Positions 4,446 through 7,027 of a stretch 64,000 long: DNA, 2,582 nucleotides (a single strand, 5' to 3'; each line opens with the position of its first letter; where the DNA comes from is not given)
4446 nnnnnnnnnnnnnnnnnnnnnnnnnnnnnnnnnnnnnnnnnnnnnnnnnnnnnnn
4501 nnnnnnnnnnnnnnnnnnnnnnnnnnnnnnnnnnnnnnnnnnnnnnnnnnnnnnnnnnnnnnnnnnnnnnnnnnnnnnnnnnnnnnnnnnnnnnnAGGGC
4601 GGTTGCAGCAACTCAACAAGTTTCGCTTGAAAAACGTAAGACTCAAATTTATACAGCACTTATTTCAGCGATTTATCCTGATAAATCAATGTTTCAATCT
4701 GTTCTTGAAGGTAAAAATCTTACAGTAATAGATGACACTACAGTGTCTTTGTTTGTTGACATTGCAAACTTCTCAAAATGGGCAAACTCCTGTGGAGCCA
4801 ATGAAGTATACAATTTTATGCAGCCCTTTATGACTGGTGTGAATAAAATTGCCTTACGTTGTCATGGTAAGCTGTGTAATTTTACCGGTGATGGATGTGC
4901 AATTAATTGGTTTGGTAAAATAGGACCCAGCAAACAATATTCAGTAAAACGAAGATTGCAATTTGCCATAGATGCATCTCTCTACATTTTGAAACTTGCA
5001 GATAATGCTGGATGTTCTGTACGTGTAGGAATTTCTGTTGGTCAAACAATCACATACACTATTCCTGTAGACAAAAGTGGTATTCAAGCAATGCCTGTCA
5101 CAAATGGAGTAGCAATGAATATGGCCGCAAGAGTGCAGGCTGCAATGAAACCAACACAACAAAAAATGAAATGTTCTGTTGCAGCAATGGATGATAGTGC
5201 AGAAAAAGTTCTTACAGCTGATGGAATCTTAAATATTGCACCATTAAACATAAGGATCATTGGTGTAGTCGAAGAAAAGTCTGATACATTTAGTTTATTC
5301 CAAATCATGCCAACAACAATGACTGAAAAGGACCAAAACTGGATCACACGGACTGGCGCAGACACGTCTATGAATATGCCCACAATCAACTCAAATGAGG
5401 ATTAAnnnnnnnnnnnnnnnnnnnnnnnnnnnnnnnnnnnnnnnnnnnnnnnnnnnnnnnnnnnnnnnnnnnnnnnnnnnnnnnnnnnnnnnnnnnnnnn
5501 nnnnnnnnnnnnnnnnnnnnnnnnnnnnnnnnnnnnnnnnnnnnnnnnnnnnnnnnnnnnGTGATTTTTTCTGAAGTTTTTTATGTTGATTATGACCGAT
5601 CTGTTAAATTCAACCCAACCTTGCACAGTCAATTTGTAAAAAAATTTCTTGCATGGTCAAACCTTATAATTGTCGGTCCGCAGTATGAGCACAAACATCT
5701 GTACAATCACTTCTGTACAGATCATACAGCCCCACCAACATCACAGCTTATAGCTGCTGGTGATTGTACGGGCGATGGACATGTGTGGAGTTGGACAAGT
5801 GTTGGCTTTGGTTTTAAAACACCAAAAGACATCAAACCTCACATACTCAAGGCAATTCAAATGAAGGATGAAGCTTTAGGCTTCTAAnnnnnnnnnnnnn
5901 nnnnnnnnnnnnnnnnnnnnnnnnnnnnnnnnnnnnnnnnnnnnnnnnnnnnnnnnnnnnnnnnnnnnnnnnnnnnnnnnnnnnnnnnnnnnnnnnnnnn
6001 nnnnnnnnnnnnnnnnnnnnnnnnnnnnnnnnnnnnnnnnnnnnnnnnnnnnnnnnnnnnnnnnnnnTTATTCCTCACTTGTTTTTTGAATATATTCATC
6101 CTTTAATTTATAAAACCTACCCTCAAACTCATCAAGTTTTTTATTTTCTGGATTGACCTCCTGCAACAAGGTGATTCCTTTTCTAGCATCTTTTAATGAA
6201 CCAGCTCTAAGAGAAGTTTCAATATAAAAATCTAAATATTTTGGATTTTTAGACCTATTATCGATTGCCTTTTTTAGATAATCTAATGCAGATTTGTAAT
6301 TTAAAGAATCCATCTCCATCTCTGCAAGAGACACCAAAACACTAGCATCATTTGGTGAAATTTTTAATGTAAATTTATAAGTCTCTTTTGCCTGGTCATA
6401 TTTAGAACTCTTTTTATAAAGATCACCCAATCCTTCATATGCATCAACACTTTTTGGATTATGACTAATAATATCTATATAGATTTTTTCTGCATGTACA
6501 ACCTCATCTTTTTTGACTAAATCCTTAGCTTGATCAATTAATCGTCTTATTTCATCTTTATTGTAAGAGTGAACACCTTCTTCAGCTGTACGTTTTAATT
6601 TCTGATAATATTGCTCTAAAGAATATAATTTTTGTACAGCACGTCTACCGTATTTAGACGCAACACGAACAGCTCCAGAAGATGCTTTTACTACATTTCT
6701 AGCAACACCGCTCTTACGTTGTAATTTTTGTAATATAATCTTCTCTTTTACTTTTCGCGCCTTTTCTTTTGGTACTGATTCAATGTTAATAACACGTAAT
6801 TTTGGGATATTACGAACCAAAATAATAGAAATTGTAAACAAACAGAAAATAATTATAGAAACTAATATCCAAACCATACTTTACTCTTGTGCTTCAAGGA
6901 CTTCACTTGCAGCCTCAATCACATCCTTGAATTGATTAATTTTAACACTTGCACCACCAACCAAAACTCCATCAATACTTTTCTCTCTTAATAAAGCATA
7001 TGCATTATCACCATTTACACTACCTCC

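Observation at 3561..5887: GC-elevated class III nucleotidyl cyclase with a 385-aa unknown N-terminal domain plus orphan small ORF, abutting the 3' end of tRNA-Thr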

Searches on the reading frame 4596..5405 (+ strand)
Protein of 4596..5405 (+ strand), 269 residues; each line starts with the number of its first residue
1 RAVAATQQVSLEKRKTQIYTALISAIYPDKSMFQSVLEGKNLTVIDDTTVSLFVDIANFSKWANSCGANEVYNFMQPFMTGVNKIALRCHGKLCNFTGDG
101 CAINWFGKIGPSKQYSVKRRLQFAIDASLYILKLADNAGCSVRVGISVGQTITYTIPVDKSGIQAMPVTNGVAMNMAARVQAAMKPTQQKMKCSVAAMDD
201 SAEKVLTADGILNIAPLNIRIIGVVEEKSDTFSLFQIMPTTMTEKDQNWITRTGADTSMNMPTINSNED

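Call 41: search_solved_structures(query=A3, max_evalue=10, show_alignments=4)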
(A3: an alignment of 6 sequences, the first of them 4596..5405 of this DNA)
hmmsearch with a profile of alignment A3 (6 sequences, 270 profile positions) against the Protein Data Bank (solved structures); distinct sequences matched with E-value up to 10: 31.
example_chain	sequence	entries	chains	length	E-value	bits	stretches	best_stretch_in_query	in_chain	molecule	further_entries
5x4t_A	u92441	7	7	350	5e-08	35.8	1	27-191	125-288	Photoactivated adenylyl cyclase | Family 3 adenylate cyclase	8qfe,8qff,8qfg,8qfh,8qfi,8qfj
9f1z_A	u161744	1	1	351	5e-08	35.8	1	27-191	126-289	Family 3 adenylate cyclase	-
5x4u_A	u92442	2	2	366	5.6e-08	35.6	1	27-192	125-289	Photoactivated adenylyl cyclase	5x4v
4yus_A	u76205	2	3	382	6.2e-08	35.5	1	27-192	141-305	Family 3 adenylate cyclase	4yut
9f1w_A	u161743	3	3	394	6.6e-08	35.4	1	27-192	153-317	Family 3 adenylate cyclase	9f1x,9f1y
3r5g_A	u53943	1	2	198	0.00012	24.6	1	52-184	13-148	CyaB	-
7yz9_A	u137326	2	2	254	0.00017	24.2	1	33-184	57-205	Adenylate cyclase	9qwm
4p2m_A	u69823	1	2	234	0.00017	24.2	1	35-184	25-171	Adenylate cyclase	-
5mbh_A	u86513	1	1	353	0.00018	24.1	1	35-239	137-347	Beta subunit of photoactivated adenylyl cyclase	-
4p2x_A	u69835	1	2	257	0.00022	23.9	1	35-184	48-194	Adenylate cyclase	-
4p2f_A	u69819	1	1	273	0.00026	23.6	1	32-184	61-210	Adenylate cyclase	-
1yk9_A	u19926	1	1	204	0.00026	23.6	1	48-184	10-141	Adenylate cyclase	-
5m27_A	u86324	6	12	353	0.00028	23.5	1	35-239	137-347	Beta subunit of photoactivated adenylyl cyclase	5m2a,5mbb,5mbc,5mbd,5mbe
5mbj_A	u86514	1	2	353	0.00028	23.5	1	35-239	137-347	Beta subunit of photoactivated adenylyl cyclase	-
5mbk_A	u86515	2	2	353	0.00029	23.4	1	35-239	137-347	Beta subunit of photoactivated adenylyl cyclase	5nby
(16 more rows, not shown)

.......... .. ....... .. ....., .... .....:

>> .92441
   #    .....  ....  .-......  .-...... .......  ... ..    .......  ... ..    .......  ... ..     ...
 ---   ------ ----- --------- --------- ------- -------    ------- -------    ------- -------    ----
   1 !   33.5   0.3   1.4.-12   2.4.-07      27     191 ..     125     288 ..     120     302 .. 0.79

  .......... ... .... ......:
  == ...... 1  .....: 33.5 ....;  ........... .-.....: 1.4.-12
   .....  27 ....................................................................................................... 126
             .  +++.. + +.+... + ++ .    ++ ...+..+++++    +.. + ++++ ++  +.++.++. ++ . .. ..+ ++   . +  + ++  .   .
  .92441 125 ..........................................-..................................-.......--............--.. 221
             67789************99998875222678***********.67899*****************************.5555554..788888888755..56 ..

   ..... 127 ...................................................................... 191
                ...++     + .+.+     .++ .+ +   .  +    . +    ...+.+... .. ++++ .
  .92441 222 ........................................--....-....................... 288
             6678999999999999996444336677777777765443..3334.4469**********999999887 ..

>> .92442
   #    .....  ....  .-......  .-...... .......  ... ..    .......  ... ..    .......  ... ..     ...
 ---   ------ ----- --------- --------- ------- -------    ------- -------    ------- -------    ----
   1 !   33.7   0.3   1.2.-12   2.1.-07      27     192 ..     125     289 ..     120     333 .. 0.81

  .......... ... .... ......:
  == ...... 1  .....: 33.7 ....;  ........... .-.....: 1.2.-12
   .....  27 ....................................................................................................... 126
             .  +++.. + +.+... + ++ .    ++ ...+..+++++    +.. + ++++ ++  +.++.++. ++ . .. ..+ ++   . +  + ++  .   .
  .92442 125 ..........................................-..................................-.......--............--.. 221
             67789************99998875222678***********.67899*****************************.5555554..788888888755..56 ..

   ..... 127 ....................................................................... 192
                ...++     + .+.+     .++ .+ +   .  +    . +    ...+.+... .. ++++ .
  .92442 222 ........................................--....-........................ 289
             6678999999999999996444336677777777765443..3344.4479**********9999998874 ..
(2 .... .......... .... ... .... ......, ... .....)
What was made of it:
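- On Class III nucleotidyl cyclase (Pfam PF00211 superfamily): A six-sequence profile reaches E=5e-8 against solved cyclases (call 41).
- Closest known: Bacterial soluble sensor-adenylate cyclases of class III. Same: These give the best sequence-profile match (OaPAC E=5e-8, including the helical handle before the catalytic domain; call 41).
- Checked: A profile of the six close homologues hits OaPAC and other class III cyclases at E=5e-8 (call 41).
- The close-homologue profile hits OaPAC, CyaB and Rv1264-type cyclases at E=5e-8 (call 41).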

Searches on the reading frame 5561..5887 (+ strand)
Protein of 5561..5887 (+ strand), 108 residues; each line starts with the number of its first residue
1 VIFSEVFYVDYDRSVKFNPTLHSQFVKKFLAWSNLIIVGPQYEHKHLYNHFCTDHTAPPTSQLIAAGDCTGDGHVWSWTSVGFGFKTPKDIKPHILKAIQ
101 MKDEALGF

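Call 4: search_protein_families(library=pfam, proteins=[window:5561-5887:+], max_evalue=1)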
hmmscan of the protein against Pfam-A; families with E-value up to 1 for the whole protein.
window:5561-5887:+ (108 aa): 0 families

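Call 5: search_protein_families(library=padloc, proteins=[window:5561-5887:+], max_evalue=1)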
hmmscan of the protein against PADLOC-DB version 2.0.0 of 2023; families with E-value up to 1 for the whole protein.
window:5561-5887:+ (108 aa): 0 families

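Call 34: search_protein_families(library=ncbifam, proteins=[window:5561-5887:+], max_evalue=0.1)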
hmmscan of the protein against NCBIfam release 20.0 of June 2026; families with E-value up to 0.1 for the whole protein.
window:5561-5887:+ (108 aa): 0 families

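Call 74: find_homologous_proteins(query=window:5561-5887:+, max_evalue=0.01)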
Query window:5561-5887:+ (108 aa): 1 proteins with E <= 0.01 among 4 candidates.
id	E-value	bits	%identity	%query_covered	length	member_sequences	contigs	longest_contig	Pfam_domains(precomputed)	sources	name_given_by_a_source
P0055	2.5e-65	235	94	99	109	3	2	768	-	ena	-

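Call 76: find_encoding_contigs(protein=P0055, flank=3000, max_places=3)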
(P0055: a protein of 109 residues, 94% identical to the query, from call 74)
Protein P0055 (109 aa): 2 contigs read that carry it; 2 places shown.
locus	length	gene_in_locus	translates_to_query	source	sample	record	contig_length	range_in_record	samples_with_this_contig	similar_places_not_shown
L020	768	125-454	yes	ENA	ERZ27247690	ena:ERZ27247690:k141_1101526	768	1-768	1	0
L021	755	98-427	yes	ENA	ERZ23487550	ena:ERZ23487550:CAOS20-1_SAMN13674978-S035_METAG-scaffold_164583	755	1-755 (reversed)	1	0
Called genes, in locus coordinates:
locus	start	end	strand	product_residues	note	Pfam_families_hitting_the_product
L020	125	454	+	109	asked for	-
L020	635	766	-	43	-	?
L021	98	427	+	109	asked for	-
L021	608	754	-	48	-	?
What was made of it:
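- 5561..5887 (+): 108-aa species-restricted ORF in the variable slot between the cyclase and tRNA-Thr(GGT). It is probably a real gene but is not part of the conserved module. The only homologue is a 94%-identical copy on short contigs (calls 74, 76).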

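Call 105: search_protein_families(library=phrogs, proteins=[window:5561-5887:+], max_evalue=0.01)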
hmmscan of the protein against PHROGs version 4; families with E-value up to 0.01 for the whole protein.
window:5561-5887:+ (108 aa): 0 families

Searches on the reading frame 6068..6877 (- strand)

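Call 4: search_protein_families(library=pfam, proteins=[window:6068-6877:-], max_evalue=1)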
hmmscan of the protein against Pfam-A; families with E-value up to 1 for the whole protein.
window:6068-6877:- (269 aa): 22 families
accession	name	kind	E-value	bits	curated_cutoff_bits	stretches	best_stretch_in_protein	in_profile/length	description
PF14559.12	TPR_19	-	3.7e-08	34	25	2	129-179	10-60/68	Tetratricopeptide repeat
PF00515.34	TPR_1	-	1.5e-07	31.4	27.8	1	145-177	2-34/34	Tetratricopeptide repeat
PF13424.12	TPR_12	-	3.3e-07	30.8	30.1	3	146-208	5-75/77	Tetratricopeptide repeat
PF13431.12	TPR_17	-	2.7e-06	27.6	24.4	1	133-164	2-33/34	Tetratricopeptide repeat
PF23914.1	TPR_CcmH_CycH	-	1.2e-05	25.6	42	1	171-245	43-117/158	Cytochrome c-type biogenesis protein H TPR domain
PF25063.1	ARM_TT21_C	-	1.3e-05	25.7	35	1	92-203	76-189/209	Tetratricopeptide repeat protein 21 C-terminal ARM domain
PF07719.23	TPR_2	-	1.7e-05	25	27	1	145-177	2-34/34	Tetratricopeptide repeat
PF13432.12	TPR_16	-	2.7e-05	25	32.7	1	150-212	3-65/65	Tetratricopeptide repeat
PF13414.12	TPR_11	-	3.5e-05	23.9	26.8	1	151-185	1-35/42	TPR repeat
PF13428.12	TPR_14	-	4.1e-05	24.3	23.5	1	145-187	2-44/44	Tetratricopeptide repeat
PF25064.1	ARM_TT21_5th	-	4.9e-05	24.1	27.8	1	182-247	5-70/117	TT21 fifth ARM repeats domain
PF05843.20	Suf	-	0.00021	20.5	24.7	1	133-207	6-80/532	Suppressor of forked protein (Suf)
PF13181.12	TPR_8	-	0.00025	21.4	25.7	1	145-176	2-33/34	Tetratricopeptide repeat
PF12895.13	ANAPC3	-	0.001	19.8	27.2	2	174-233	19-77/82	Anaphase-promoting complex, cyclosome, subunit 3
PF25060.1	ARM_TT21_2nd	-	0.0026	17.7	27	1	169-247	48-125/270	Tetratricopeptide repeat protein 21 second ARM domain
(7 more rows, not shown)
